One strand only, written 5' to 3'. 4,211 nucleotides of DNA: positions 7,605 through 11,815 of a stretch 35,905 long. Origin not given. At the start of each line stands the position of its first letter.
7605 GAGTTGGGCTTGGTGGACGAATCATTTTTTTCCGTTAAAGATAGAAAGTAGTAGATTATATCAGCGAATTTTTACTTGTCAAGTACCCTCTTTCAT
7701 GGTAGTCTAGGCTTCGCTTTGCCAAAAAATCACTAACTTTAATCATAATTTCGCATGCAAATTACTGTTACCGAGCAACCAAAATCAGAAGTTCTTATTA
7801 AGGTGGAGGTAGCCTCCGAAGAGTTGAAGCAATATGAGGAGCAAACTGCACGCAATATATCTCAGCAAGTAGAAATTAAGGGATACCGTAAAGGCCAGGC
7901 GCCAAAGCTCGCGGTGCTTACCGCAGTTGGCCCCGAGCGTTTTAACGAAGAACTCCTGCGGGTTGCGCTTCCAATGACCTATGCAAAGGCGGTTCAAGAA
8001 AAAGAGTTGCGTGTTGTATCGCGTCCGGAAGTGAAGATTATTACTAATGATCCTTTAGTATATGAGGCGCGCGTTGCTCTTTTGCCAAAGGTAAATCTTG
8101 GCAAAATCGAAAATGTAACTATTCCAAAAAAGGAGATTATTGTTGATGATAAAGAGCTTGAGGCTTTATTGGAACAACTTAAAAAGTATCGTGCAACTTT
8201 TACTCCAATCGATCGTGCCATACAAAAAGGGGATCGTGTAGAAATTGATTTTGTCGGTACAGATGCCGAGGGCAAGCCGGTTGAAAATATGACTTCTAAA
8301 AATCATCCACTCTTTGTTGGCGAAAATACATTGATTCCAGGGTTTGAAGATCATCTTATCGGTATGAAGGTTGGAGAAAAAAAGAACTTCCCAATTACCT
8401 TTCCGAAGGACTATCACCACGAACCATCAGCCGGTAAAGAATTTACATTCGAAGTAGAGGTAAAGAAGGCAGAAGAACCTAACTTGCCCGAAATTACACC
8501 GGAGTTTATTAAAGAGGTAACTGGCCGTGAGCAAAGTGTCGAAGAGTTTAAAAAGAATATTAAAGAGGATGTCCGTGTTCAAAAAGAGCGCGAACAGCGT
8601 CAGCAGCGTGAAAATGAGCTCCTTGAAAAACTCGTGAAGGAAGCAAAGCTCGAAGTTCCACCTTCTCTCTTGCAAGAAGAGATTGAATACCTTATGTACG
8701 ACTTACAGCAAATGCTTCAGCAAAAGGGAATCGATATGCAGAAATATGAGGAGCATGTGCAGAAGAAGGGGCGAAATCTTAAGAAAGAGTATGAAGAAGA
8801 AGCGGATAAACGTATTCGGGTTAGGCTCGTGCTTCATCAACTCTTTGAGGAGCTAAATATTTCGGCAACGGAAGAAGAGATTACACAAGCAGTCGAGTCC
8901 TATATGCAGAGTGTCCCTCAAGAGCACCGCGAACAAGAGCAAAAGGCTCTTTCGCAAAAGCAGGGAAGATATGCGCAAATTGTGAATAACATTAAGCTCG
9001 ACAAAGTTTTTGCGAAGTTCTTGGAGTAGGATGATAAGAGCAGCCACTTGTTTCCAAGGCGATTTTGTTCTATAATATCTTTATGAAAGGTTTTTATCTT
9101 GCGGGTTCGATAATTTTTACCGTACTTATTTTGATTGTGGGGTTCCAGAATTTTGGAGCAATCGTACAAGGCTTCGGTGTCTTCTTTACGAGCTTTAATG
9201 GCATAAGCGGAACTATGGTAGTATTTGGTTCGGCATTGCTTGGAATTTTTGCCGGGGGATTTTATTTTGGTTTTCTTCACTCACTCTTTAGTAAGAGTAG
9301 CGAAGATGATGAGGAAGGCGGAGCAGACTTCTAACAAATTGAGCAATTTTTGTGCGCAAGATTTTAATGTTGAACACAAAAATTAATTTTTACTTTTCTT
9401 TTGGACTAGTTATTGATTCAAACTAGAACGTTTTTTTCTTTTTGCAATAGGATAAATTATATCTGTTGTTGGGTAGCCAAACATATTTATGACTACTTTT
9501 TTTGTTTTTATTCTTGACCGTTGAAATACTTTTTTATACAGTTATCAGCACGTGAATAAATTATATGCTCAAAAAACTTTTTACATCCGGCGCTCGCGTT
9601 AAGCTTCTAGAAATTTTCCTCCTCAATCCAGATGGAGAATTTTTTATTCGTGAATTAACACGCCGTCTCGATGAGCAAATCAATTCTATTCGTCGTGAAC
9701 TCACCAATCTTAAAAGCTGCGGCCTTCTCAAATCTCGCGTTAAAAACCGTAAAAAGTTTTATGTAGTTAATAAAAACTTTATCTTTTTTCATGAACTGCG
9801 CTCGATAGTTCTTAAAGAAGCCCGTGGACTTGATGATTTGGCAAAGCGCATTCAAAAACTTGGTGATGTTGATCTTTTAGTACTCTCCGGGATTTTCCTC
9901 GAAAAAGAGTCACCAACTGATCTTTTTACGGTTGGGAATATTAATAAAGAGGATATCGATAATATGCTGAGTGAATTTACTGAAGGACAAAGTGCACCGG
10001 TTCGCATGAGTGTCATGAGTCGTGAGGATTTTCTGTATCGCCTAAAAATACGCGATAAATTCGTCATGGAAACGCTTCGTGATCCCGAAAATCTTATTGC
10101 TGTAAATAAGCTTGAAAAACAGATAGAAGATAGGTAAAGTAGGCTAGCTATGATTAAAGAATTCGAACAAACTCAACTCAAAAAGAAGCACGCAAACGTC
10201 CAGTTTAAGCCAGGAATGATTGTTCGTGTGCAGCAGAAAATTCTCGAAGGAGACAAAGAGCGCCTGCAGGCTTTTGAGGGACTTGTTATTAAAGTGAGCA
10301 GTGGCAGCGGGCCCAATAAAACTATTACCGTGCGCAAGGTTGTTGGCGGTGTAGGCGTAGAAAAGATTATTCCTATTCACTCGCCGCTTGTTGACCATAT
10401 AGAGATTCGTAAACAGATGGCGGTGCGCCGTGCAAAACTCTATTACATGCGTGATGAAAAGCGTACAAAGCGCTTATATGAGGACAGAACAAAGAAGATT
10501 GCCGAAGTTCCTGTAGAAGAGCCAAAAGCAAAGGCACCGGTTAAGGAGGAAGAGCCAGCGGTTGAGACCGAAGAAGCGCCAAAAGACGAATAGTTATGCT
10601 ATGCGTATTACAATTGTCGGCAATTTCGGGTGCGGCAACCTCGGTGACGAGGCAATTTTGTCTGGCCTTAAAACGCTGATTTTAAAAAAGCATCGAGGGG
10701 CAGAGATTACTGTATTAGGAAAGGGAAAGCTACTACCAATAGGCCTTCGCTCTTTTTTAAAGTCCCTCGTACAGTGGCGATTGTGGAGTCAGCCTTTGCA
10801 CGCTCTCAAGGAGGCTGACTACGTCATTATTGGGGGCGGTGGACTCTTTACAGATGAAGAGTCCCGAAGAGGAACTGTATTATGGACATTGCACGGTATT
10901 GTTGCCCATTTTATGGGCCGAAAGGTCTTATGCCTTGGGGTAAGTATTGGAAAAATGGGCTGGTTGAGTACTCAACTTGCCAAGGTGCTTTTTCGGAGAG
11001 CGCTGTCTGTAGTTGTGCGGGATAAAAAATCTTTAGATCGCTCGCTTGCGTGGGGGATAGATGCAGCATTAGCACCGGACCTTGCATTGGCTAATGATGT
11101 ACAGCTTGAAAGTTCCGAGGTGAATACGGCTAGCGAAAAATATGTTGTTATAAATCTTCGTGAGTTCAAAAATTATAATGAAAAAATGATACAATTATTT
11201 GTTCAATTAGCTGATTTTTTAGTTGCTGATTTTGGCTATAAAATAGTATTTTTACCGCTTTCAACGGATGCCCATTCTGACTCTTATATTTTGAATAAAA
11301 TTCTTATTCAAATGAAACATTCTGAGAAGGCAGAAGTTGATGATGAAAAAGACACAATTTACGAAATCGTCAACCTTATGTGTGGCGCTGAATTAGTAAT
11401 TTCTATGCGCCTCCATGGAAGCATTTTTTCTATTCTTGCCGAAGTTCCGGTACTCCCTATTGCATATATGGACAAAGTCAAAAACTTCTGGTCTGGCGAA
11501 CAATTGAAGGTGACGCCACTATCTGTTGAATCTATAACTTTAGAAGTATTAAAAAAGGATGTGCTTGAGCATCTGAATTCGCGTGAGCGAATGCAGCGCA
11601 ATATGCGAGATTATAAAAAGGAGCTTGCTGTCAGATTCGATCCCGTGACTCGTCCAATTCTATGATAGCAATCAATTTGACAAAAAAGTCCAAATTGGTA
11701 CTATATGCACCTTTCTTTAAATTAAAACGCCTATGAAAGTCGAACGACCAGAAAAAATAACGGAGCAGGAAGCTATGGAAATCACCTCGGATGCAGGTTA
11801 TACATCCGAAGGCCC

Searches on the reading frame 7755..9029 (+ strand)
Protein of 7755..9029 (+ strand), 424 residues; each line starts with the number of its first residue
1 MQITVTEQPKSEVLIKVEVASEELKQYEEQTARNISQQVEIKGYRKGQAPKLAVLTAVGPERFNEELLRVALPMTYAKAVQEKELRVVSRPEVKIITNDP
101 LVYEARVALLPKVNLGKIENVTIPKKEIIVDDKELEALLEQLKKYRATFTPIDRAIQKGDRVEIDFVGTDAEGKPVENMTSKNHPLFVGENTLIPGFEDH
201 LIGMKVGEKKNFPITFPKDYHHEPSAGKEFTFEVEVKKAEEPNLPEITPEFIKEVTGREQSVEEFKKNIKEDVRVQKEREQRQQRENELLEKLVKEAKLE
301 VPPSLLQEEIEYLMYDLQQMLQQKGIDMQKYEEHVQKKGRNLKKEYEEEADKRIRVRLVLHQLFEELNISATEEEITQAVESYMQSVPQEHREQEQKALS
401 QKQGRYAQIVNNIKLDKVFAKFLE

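Call 17: find_related_loci(query=window:7755-9029:+, collection=genome_contigs, flank=10000)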
Query window:7755-9029:+ (424 aa) in genome_contigs; peptide patterns used: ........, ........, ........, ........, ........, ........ (x = any residue, [..] = any of these).
598 stretches matched a pattern (row limit reached: there are more); 3 encode a relative of the query (tblastn E <= 1e-3); 3 distinct loci.
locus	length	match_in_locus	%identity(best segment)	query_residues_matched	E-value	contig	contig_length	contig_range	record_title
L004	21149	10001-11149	34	3-375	2e-56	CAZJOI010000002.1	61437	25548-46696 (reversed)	MAG TPA_asm: uncultured Bdellovibrionales bacterium isolate SRP192927_co1_264 genome assembly, contig: NODE_588_length_6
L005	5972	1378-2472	25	7-363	2e-25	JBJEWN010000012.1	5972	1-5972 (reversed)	MAG: Bullifex sp. isolate PUUB38_bin.055 NODE_10488_length_5972_cov_4.751732, whole genome shotgun sequence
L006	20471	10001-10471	29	1-147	2e-12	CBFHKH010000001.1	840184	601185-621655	MAG: Minisyncoccia bacterium isolate AGTU_16_bin_21_orig genome assembly, contig: AGTU_16_bin_21_orig_AGTU_16_c_00000000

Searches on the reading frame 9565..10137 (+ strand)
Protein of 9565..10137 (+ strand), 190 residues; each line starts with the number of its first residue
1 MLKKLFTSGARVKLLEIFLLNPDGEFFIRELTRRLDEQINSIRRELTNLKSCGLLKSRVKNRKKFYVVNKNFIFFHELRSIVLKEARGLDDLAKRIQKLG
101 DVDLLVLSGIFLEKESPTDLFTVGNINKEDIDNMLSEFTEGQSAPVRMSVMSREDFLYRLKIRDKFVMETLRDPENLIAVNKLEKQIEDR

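Call 30: search_protein_families(library=pfam, proteins=[window:9565-10137:+], max_evalue=0.001)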
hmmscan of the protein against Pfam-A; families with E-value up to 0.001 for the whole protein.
window:9565-10137:+ (190 aa): 1 family
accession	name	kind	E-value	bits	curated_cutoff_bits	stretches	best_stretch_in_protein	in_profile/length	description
PF25212.1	HVO_A0114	-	0.0002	21.5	27.6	1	10-68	23-79/84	HVO_A0114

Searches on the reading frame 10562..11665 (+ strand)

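Call 30: search_protein_families(library=pfam, proteins=[window:10562-11665:+], max_evalue=0.001)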
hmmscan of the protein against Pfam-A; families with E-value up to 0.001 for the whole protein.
window:10562-11665:+ (367 aa): 1 family
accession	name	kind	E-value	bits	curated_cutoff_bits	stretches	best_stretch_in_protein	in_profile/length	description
PF04230.19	PS_pyruv_trans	-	1.4e-35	124.1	25.3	1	26-302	1-278/280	Polysaccharide pyruvyl transferase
